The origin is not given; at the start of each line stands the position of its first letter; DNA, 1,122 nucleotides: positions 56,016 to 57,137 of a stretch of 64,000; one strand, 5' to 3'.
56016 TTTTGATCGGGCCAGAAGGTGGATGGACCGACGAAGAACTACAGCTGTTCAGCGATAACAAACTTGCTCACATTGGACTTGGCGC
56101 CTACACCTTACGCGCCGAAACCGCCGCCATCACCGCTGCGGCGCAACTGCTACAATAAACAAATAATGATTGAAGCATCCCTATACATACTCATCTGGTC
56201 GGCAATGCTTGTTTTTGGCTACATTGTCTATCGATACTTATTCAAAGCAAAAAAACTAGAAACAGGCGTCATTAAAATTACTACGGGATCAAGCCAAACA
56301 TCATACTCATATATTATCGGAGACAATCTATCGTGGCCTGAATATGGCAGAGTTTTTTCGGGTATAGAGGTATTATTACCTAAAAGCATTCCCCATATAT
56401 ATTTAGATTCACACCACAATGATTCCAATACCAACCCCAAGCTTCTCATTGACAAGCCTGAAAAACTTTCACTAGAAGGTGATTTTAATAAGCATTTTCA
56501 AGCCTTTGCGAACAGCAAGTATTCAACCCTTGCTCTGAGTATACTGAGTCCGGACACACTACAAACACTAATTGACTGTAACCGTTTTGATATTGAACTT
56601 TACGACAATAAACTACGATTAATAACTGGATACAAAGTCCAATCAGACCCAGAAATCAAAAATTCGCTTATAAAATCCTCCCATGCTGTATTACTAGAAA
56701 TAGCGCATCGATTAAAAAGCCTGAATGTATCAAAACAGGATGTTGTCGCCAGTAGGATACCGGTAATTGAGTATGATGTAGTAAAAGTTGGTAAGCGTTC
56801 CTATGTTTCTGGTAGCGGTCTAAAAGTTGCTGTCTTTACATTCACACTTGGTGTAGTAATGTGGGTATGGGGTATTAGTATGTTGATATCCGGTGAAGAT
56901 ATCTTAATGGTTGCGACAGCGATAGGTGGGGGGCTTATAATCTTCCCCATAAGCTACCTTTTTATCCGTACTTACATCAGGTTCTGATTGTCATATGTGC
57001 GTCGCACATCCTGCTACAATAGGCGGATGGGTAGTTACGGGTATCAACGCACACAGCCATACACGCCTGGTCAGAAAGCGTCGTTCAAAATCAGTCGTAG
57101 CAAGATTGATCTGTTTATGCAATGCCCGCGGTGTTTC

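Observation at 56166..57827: AT-rich (~35% GC) membrane gene abutting a Cas4-like Fe-S PD-(D/E)XK nuclease: candidate horizontally acquired two-gene defence or DNA-processing module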

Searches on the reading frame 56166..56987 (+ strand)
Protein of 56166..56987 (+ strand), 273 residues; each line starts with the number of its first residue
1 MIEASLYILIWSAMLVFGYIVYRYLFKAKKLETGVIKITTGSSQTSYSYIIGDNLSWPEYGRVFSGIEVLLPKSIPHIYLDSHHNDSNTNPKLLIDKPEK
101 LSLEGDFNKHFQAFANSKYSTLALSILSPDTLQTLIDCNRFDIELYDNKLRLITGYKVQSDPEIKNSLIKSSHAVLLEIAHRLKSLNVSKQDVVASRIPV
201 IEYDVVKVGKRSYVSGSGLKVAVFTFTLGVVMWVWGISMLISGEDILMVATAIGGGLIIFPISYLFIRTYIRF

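Call 5: search_protein_families(library=pfam, proteins=[window:56166-56987:+], max_evalue=1)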
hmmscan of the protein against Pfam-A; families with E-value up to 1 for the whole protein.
window:56166-56987:+ (273 aa): 0 families
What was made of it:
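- Closest known: DUF3137. Different: The window protein has no direct Pfam hit (call 5).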

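Call 6: search_protein_families(library=padloc, proteins=[window:56166-56987:+], max_evalue=1)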
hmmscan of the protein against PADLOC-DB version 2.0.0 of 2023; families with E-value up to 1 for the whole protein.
window:56166-56987:+ (273 aa): 0 families
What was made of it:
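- No PADLOC model matches the membrane protein (call 6).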

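Call 7: search_protein_families(library=ncbifam, proteins=[window:56166-56987:+], max_evalue=1)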
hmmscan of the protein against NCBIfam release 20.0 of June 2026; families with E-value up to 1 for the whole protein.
window:56166-56987:+ (273 aa): 0 families

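Call 10: find_homologous_proteins(query=window:56166-56987:+)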
Query window:56166-56987:+ (273 aa): 10 proteins with E <= 0.001 among 1261 candidates.
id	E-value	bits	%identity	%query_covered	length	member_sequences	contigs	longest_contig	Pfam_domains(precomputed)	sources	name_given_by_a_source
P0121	3.5e-166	569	100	95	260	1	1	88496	-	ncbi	-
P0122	1.4e-42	164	37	97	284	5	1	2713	-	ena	-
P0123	5.8e-36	142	37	93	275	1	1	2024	-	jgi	jgi:hypothetical protein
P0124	9.9e-31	125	39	85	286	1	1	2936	-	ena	-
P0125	1.0e-30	125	33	94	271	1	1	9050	-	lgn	-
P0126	1.5e-28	118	43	54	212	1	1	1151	-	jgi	jgi:hypothetical protein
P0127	1.1e-27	115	39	62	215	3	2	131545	-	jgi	jgi:hypothetical protein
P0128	1.2e-25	109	39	57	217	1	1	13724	-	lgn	-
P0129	9.5e-25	106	33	76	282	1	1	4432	-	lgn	-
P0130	1.2e-24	105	39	56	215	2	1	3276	-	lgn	-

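Call 16: find_encoding_contigs(protein=P0127, flank=6000, max_places=2)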
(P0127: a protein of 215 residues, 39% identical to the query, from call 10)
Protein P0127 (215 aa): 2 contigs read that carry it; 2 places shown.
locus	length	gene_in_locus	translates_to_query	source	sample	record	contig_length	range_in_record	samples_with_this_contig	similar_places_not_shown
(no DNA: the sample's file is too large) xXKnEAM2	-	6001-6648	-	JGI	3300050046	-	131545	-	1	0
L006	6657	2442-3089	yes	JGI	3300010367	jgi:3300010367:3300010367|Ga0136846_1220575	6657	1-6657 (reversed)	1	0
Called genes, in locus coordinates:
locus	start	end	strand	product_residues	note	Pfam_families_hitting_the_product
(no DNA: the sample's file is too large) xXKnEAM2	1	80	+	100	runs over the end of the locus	PF04248:NTP_transf_9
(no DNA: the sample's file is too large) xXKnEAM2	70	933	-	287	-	PF01978:TrmB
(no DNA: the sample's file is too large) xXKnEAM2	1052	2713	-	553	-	PF00005:ABC_tran, PF00931:NB-ARC (faint), PF02463:SMC_N (faint), PF03193:RsgA_GTPase (faint), PF13555:AAA_29 (faint), PF01926:MMR_HSR1 (faint), PF13304:AAA_21 (weak), PF00005:ABC_tran, +1 more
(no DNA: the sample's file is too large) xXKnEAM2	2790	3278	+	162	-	PF01625:PMSR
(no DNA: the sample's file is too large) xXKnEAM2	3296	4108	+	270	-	PF18761:Heliorhodopsin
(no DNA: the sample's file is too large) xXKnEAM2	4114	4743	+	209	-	PF00702:Hydrolase, PF06888:Put_Phosphatase (faint), PF12710:HAD, PF13419:HAD_2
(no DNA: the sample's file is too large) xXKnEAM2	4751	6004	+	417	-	PF01938:TRAM, PF05958:tRNA_U5-meth_tr, PF02475:TRM5-TYW2_MTfase (weak), PF03602:Cons_hypoth95 (weak), PF05175:MTS (weak)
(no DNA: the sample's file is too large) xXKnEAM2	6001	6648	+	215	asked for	-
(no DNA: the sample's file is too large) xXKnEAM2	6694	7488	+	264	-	PF12705:PDDEXK_1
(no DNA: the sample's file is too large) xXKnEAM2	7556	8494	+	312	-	-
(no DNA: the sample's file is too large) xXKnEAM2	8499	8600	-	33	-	-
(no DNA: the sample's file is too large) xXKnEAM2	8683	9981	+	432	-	PF02403:Seryl_tRNA_N, PF00587:tRNA-synt_2b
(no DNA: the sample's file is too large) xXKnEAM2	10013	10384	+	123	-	PF02482:Ribosomal_S30AE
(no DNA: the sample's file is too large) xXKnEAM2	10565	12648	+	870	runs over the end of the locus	PF07517:SecA_DEAD, PF01043:SecA_PP_bind, PF21090:P-loop_SecA, PF07516:SecA_SW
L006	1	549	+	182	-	?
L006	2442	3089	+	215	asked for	-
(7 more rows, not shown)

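Call 17: find_encoding_contigs(protein=P0125, flank=6000, max_places=2)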
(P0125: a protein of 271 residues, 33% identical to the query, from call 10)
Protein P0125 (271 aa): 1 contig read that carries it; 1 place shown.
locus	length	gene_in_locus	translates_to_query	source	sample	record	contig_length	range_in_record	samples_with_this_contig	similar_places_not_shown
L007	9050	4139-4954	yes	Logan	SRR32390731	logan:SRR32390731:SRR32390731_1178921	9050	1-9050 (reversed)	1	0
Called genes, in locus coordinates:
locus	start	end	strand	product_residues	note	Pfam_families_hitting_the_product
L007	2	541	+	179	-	?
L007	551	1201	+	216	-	PF16729:DUF5067 (weak), PF11611:DUF4352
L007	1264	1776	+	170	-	PF01625:PMSR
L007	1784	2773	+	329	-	-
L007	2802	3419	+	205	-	PF00702:Hydrolase, PF12710:HAD, PF13419:HAD_2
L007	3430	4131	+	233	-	PF20260:PUA_4 (weak), PF04452:Methyltrans_RNA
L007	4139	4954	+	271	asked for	-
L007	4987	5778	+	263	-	PF12705:PDDEXK_1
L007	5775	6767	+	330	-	-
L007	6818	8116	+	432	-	PF02403:Seryl_tRNA_N, PF00587:tRNA-synt_2b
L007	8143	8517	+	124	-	PF02482:Ribosomal_S30AE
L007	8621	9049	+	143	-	?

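Call 18: find_encoding_contigs(protein=P0128, flank=6000, max_places=2)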
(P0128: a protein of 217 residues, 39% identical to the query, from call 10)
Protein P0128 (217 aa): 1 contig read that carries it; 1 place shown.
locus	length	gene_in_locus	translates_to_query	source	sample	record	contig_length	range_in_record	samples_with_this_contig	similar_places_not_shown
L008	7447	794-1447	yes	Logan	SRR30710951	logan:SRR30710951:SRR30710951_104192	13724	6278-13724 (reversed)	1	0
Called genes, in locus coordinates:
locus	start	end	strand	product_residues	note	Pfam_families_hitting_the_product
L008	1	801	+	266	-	?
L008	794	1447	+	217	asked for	-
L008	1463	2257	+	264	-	PF12705:PDDEXK_1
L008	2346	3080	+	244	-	-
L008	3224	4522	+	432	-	PF02403:Seryl_tRNA_N, PF00587:tRNA-synt_2b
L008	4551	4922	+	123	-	PF02482:Ribosomal_S30AE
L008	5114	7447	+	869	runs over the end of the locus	PF07517:SecA_DEAD, PF01043:SecA_PP_bind, PF21090:P-loop_SecA, PF07516:SecA_SW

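Call 26: find_homologous_proteins(query=A1, max_evalue=0.001)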
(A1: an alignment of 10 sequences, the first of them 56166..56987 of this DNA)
Query A1 (10 sequences) (273 aa, profile of the alignment): 212 proteins with E <= 0.001 among 8000 candidates; the best 120 are listed.
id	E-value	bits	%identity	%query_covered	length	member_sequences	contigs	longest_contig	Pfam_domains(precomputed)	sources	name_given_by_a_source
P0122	1.9e-103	364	37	97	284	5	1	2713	-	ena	-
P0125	5.7e-102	359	33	94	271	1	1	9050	-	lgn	-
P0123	1.3e-96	341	37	93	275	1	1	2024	-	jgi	jgi:hypothetical protein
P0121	1.6e-96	341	100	95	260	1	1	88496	-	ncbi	-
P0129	6.9e-95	336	33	76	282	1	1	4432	-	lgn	-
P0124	3.0e-91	324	39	85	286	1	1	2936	-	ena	-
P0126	2.6e-89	318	43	54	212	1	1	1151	-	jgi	jgi:hypothetical protein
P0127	1.9e-88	315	39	62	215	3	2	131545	-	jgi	jgi:hypothetical protein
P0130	4.3e-87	310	39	56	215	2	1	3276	-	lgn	-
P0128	1.0e-86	309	39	57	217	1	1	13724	-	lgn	-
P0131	1.9e-82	295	40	56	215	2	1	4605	-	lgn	-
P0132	5.0e-77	277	37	64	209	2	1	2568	-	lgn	-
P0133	4.2e-75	271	43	52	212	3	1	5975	-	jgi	jgi:hypothetical protein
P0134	3.7e-74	268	34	81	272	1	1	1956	-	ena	-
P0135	2.1e-72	262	40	74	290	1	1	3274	-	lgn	-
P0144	6.5e-66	241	40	53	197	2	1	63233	-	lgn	-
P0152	3.8e-61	225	34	73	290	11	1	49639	-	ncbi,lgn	-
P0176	7.7e-25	106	37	37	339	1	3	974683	-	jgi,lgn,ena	-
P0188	1.8e-22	98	32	67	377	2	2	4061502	-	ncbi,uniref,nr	ncbi:hypothetical protein GCM10010988_20830 [Cnuibacter physcomitrellae]|uniref:Uncharacterized prot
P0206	3.1e-20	91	33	35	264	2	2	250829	PF11335.14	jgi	jgi:hypothetical protein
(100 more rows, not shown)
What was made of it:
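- On DUF3137 (PF11335): The family profile finds P0206, which carries PF11335, at 3.1e-20 (call 26).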

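Call 30: search_protein_families(library=pfam, alignment_id=A2, max_evalue=0.1)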
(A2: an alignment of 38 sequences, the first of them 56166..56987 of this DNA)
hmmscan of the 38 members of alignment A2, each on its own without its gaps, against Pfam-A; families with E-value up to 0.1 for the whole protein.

A. member 1, window:56166-56987:+ (273 aa): 0 families

B. families by the number of members that match (of 38 scanned): 30 families (the first 25 are shown)
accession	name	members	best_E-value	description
PF11335.13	DUF3137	19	9.9e-06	Protein of unknown function (DUF3137)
PF20990.2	DUF2207_C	3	0.013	Predicted membrane protein (DUF2207) C-terminal domain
PF20237.3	DUF6594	3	0.045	Family of unknown function (DUF6594)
PF08592.16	Anthrone_oxy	2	0.0084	Anthrone oxygenase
PF07332.16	Phage_holin_3_6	1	0.00073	Putative Actinobacterial Holin-X, holin superfamily III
PF06195.18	DUF996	1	0.0026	Protein of unknown function (DUF996)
PF10260.14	SAYSvFN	1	0.0049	Uncharacterized conserved domain (SAYSvFN)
PF18920.5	DUF5671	1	0.0065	Domain of unknown function (DUF5671)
PF19744.4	DUF6232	1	0.0074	Family of unknown function (DUF6232)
PF09850.14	DotU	1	0.0083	Type VI secretion system protein DotU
PF05398.16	PufQ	1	0.01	PufQ cytochrome subunit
PF14325.12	DUF4383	1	0.02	Domain of unknown function (DUF4383)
PF05987.18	DUF898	1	0.022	Bacterial protein of unknown function (DUF898)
PF12911.12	OppC_N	1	0.026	N-terminal TM domain of oligopeptide transport permease C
PF25218.1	TseH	1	0.026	Type VI secretion system effector TseH-like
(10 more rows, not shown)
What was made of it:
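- On DUF3137 (PF11335): 19 of 38 aligned relatives hit weakly, the best at 9.9e-6 (call 30).
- Closest known: DUF3137. Same: The membrane protein links through significant profile hits to proteins that carry PF11335 (calls 26, 30).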

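Call 32: search_protein_representatives(alignment_id=A1)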
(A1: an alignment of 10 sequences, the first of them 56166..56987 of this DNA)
Query: 10 sequences, 277 profile positions. Proteins with E-value up to 0.001 (for the whole library): 2977; up to 1e-10: 1892; up to 1e-30: 95. The best 150 are listed.
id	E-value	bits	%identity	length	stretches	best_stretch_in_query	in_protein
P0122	5.9e-104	363.9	-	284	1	2-276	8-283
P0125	1.8e-102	359.0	-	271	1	12-276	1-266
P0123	4.1e-97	341.4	-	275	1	2-274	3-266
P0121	5.2e-97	341.1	-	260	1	20-273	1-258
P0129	2.2e-95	335.8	-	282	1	2-272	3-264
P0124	9.6e-92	323.8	-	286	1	12-272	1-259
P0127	6.0e-89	314.7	-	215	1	3-210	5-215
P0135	6.8e-73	262.0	-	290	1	14-273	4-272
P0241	2.7e-70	253.5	-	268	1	16-272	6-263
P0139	4.1e-70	252.9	-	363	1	9-270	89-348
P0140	1.2e-69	251.4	-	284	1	15-269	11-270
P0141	1.3e-69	251.2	-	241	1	12-237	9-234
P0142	4.7e-68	246.1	-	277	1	12-269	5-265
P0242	2.6e-67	243.7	-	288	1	14-270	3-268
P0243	8.8e-66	238.7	-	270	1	12-275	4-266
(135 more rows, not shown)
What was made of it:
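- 56166..56987 (+): Accessory membrane-protein gene (273 aa). It has an N-terminal TM helix, a conserved alpha/beta domain of about 185 aa (predicted cytoplasmic by the positive-inside rule) and a C-terminal TM hairpin. It is a remote member of the DUF3137 superfamily. The family comprises 2977 cluster representatives at E<=1e-3 (call 32).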

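Call 33: find_encoding_contigs(protein=P0152, flank=5000, max_places=1)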
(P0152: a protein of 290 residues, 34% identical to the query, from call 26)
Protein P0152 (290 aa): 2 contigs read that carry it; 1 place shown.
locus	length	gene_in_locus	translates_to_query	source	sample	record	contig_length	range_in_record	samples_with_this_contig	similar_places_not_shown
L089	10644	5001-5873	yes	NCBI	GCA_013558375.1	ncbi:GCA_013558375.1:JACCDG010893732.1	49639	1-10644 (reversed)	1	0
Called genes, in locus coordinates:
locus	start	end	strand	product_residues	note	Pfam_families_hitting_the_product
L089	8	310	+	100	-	PF04248:NTP_transf_9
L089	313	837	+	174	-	PF01625:PMSR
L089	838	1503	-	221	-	PF04203:Sortase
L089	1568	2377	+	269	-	PF18761:Heliorhodopsin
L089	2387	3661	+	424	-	PF01938:TRAM, PF05958:tRNA_U5-meth_tr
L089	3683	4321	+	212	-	-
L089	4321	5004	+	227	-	PF20260:PUA_4, PF04452:Methyltrans_RNA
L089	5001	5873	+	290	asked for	-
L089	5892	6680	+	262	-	PF12705:PDDEXK_1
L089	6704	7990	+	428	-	PF02403:Seryl_tRNA_N, PF00587:tRNA-synt_2b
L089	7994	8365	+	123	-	PF02482:Ribosomal_S30AE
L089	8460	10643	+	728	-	?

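Call 34: find_encoding_contigs(protein=P0144, flank=5000, max_places=1)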
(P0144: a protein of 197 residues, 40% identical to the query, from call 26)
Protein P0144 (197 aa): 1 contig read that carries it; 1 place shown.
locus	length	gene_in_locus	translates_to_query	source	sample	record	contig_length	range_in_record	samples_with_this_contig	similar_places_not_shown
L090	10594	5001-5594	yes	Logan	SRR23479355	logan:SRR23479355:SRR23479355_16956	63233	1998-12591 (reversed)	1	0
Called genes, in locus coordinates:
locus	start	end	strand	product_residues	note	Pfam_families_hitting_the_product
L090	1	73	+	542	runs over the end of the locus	-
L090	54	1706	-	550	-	PF00005:ABC_tran, PF02463:SMC_N (weak), PF03193:RsgA_GTPase (faint), PF13191:AAA_16 (faint), PF13476:AAA_23 (faint), PF13555:AAA_29 (faint), PF13304:AAA_21 (weak), PF00005:ABC_tran, +5 more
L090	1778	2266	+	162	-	PF01625:PMSR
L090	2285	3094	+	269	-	PF18761:Heliorhodopsin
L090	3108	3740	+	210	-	PF00702:Hydrolase, PF06888:Put_Phosphatase (faint), PF12710:HAD, PF13419:HAD_2, PF13242:Hydrolase_like (weak)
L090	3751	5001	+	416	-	PF01938:TRAM, PF05958:tRNA_U5-meth_tr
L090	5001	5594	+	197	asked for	-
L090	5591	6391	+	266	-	PF12705:PDDEXK_1 (weak)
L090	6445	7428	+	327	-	-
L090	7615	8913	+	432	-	PF02403:Seryl_tRNA_N, PF00587:tRNA-synt_2b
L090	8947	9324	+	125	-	PF02482:Ribosomal_S30AE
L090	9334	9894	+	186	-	PF00561:Abhydrolase_1 (faint), PF12146:Hydrolase_4 (weak), PF12697:Abhydrolase_6 (weak)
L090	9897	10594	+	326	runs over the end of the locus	-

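Call 35: find_encoding_contigs(protein=P0176, flank=5000, max_places=1)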
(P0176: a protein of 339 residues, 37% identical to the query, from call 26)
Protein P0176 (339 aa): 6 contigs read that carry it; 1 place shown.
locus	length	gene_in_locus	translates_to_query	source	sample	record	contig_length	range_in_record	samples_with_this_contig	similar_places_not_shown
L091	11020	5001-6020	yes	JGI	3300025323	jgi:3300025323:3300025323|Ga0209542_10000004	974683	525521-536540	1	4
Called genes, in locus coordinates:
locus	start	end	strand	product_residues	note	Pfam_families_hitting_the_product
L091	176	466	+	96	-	-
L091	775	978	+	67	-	-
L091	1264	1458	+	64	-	-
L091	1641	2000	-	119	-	-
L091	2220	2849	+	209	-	PF12147:Methyltransf_20 (weak), PF13649:Methyltransf_25 (weak)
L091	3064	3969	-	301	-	-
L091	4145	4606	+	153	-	-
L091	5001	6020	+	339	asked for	-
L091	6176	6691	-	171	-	PF13671:AAA_33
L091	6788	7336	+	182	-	PF01725:Ham1p_like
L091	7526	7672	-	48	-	-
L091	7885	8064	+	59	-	-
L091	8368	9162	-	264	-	-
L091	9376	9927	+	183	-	-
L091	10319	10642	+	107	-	-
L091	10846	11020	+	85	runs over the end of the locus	-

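Call 36: predict_structure(alignment_id=A2)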
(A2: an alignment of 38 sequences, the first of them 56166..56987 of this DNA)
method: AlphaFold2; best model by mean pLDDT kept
length: 273 residues; sequences in the alignment: 38
mean_pLDDT: 91.8   pTM: 0.83
mean pLDDT of the five models: 91.8, 91.1, 90.4, 90.2, 88.9
residues with pLDDT >= 90: 199; 70-90: 70; 50-70: 4; < 50: 0
segments of 3 or more residues with pLDDT < 50: none
pLDDT, mean of each block of 10 residues (from residue 1): 84 91 81 97 97 93 95 96 80 90 96 96 95 93 96 95 97 95 91 91 83 83 92 95 97 94 89 79
secondary structure, 60 per line:
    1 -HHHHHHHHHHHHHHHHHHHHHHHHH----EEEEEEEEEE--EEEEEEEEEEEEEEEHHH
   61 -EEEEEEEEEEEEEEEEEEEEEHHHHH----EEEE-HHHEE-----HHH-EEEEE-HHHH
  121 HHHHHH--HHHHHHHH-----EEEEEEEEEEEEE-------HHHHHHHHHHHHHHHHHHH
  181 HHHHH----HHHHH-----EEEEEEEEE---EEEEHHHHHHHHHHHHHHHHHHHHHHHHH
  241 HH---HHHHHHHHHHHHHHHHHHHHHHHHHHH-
elements in order: H2-26 E31-40 E43-57 E62-82 H83-87 E92-95 E111-115 H117-126 H129-136 E142-154 H162-185 H190-194 E200-208 E212-215 H216-242 H246-272
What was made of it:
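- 56166..56987 (+): The AF2 model has pLDDT 91.8 and pTM 0.83, with helices 2-26, 216-242 and 246-272 (call 36).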
